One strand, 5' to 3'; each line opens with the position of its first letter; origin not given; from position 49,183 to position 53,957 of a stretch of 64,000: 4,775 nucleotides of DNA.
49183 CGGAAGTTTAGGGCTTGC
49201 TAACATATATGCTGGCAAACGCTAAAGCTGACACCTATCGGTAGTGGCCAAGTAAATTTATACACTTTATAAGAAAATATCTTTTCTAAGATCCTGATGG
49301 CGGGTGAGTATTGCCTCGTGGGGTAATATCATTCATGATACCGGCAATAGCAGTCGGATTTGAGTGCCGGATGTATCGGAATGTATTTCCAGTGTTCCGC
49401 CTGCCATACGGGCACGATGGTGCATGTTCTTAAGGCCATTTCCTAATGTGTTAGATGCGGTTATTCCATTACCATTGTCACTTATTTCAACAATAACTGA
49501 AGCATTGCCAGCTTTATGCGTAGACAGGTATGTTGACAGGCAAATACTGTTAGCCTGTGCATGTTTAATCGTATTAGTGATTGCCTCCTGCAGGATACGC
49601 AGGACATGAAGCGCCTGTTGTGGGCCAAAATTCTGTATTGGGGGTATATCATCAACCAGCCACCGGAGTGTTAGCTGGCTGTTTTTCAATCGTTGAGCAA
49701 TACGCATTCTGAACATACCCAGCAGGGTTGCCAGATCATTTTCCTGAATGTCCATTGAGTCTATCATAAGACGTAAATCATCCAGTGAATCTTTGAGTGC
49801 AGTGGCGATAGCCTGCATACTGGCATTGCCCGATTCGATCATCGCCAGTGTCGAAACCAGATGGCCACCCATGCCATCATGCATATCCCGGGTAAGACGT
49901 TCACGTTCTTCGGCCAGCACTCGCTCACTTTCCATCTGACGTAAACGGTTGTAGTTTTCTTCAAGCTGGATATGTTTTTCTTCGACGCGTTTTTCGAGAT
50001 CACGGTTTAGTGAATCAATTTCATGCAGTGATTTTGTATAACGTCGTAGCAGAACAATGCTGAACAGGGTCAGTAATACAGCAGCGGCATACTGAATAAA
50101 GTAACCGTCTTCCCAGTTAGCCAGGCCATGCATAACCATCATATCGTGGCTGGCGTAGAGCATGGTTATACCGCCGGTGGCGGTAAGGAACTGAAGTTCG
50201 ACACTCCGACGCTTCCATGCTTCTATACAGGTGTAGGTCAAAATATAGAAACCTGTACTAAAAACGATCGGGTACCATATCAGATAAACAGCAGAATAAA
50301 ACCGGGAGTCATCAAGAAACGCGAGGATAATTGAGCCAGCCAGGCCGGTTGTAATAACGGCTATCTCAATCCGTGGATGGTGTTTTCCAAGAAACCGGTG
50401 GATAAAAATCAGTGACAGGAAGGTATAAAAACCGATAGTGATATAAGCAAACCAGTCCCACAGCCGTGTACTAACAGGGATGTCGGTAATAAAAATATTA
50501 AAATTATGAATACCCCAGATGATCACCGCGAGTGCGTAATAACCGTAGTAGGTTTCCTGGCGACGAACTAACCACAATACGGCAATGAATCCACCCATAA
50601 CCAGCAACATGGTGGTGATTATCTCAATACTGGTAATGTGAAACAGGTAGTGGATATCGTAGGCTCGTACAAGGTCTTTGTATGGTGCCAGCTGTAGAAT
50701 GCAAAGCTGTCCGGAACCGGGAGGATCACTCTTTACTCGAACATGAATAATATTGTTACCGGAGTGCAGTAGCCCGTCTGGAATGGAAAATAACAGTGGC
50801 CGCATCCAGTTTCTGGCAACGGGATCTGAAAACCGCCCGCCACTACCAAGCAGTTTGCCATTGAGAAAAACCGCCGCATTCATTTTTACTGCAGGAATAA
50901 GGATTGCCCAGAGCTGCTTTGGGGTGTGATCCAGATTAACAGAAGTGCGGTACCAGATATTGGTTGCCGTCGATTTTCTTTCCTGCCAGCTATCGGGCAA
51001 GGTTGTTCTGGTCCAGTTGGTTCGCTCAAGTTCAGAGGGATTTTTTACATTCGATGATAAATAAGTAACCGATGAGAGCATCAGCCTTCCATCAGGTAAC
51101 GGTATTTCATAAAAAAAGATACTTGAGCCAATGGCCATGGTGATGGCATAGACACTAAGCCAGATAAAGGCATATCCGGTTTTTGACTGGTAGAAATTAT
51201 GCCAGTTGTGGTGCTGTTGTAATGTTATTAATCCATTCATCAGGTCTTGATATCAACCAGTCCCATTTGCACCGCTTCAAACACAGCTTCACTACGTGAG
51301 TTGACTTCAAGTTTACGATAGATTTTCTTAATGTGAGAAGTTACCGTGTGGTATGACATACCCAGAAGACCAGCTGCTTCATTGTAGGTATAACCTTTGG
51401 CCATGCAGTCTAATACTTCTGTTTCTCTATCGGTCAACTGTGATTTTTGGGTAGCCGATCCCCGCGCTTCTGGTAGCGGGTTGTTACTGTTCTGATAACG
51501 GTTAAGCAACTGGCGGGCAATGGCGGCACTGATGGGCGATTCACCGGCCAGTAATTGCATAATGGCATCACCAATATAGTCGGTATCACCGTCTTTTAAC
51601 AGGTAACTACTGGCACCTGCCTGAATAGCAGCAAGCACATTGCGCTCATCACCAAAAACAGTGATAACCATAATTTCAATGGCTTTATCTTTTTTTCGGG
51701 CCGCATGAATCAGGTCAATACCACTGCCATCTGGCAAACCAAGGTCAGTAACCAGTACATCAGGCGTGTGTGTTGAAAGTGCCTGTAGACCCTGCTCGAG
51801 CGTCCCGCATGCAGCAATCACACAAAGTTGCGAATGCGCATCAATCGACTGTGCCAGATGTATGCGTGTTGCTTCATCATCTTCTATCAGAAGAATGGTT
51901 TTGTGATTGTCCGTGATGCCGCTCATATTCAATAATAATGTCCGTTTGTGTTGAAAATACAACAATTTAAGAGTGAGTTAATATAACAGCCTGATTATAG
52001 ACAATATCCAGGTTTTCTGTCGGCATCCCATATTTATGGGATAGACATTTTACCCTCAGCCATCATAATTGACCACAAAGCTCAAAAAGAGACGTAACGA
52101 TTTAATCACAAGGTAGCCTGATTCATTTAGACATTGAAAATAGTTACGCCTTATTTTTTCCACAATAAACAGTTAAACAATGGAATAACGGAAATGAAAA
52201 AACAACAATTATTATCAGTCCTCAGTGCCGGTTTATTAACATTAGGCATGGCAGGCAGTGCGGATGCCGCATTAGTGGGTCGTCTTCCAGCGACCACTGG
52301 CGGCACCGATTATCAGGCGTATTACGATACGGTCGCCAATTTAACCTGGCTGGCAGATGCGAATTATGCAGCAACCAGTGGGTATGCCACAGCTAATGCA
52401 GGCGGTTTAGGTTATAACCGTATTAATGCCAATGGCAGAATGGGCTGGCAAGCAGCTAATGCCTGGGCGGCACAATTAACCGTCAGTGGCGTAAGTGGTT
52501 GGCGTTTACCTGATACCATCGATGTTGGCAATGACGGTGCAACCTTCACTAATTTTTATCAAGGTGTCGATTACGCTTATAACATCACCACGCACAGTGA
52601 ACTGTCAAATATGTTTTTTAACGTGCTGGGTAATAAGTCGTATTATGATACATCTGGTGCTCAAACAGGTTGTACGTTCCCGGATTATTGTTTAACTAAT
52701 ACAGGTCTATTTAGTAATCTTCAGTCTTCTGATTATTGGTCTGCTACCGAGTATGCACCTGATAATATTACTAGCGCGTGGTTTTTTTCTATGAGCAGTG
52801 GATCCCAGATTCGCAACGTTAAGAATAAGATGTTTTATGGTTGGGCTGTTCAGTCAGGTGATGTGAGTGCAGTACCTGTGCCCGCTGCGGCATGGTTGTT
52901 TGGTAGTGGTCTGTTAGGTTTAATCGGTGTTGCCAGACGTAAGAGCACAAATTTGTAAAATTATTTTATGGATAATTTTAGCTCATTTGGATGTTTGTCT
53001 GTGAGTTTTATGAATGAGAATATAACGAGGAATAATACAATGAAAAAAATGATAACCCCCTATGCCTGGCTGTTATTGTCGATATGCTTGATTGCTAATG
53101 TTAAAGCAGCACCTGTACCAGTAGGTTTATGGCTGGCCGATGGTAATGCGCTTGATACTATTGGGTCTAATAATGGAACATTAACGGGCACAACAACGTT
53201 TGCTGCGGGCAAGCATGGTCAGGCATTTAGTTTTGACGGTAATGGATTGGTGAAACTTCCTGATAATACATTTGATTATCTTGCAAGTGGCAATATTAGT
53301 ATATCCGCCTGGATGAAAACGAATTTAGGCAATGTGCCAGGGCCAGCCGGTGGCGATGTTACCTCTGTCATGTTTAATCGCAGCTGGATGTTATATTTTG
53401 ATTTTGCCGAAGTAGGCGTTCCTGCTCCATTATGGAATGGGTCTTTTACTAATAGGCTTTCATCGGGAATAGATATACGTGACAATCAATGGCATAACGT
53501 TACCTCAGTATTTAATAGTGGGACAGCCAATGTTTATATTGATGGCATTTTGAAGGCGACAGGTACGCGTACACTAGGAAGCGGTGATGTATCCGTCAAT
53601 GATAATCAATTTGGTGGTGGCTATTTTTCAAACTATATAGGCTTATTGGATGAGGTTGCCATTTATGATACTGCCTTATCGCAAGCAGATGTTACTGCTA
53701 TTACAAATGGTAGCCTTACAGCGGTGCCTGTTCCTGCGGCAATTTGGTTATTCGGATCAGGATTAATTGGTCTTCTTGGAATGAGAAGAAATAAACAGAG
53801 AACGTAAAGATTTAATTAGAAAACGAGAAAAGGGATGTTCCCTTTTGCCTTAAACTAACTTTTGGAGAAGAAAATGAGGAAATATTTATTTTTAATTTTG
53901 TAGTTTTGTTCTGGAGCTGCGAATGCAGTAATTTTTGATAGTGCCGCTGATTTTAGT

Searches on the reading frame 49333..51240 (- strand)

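Call 10: search_protein_families(library=pfam, proteins=[window:49333-51240:-], max_evalue=0.00001)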
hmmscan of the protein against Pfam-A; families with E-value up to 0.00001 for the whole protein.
window:49333-51240:- (635 aa): 2 families
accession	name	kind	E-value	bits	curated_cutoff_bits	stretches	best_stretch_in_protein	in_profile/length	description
PF07695.17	7TMR-DISM_7TM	-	3.6e-11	43.8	29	1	208-399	8-204/205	7TM diverse intracellular signalling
PF02518.31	HATPase_c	-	2.2e-08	34.9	26.4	1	544-634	4-109/111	Histidine kinase-, DNA gyrase B-, and HSP90-like ATPase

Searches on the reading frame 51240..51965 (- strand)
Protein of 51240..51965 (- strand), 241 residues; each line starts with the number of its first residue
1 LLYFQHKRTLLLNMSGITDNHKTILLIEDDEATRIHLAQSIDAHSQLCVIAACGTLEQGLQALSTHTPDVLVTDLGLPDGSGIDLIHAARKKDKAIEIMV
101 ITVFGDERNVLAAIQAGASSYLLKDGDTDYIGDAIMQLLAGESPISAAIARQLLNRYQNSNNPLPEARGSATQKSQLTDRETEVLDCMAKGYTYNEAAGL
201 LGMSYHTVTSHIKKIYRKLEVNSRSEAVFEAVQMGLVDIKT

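Call 14: search_protein_families(library=pfam, proteins=[window:51240-51965:-], max_evalue=0.00001)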
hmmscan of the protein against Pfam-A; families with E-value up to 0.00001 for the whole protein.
window:51240-51965:- (241 aa): 2 families
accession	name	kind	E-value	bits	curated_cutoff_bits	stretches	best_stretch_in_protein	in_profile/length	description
PF00072.30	Response_reg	-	1.3e-20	74.1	30.2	1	24-134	1-109/111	Response regulator receiver domain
PF00196.25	GerE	-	2.9e-15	56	23.5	1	176-229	2-55/57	Bacterial regulatory proteins, luxR family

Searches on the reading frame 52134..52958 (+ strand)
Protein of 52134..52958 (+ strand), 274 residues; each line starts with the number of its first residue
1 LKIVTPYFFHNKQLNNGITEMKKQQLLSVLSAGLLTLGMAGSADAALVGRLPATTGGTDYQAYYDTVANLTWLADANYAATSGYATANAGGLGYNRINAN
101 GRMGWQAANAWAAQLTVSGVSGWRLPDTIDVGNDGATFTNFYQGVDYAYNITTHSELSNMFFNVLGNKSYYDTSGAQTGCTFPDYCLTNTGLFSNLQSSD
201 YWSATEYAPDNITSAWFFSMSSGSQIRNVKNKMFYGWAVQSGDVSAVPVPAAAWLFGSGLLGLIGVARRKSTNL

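Call 14: search_protein_families(library=pfam, proteins=[window:52134-52958:+], max_evalue=0.00001)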
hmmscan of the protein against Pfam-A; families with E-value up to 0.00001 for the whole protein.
window:52134-52958:+ (274 aa): 1 family
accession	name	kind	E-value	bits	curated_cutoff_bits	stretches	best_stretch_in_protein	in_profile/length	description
PF07603.17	Lcl_C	-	2.8e-10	40.9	34.9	1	64-239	4-116/117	Lcl C-terminal domain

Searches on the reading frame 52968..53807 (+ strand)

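Call 14: search_protein_families(library=pfam, proteins=[window:52968-53807:+], max_evalue=0.00001)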
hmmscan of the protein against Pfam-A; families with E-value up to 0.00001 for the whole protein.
window:52968-53807:+ (279 aa): 1 family
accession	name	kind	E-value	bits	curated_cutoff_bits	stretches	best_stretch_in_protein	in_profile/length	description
PF13385.13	Laminin_G_3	-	1.1e-19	71.4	27.6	1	90-242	2-150/151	Concanavalin A-like lectin/glucanases superfamily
